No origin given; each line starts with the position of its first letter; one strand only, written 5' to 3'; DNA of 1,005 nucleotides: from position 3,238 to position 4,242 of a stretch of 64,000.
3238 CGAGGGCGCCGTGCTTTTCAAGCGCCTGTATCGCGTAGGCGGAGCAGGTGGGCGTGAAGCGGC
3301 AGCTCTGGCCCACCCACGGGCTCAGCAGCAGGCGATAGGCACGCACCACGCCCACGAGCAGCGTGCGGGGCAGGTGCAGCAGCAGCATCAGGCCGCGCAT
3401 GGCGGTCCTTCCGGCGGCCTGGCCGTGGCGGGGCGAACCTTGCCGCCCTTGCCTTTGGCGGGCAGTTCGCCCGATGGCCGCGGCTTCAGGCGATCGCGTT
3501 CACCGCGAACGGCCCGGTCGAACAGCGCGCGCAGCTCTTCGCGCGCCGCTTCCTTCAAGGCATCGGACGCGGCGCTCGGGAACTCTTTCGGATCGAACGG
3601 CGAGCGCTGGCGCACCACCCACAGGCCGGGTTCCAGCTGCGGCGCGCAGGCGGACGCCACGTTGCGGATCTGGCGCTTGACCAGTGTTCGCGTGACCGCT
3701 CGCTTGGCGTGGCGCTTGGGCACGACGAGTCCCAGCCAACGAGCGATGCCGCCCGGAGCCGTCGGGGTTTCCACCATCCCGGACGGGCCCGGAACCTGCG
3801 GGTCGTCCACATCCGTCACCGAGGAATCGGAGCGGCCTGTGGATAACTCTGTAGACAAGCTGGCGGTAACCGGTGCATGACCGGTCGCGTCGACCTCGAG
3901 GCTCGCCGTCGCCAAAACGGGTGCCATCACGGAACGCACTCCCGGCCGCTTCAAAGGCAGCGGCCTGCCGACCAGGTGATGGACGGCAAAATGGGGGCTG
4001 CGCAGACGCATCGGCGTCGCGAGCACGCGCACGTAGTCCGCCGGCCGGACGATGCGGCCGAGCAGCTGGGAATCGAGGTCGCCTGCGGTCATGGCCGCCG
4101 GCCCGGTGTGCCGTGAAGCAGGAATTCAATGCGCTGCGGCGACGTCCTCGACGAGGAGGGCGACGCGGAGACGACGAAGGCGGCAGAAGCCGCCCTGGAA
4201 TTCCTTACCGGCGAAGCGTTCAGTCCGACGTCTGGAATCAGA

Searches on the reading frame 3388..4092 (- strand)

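Call 56: search_protein_families(library=pfam, proteins=[window:3388-4092:-], max_evalue=0.001)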
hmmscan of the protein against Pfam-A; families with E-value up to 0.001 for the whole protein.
window:3388-4092:- (234 aa): 1 family
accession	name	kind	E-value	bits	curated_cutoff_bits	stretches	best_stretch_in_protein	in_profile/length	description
PF00825.24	Ribonuclease_P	-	2.4e-08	34.4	22.3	1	120-171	43-94/109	Ribonuclease P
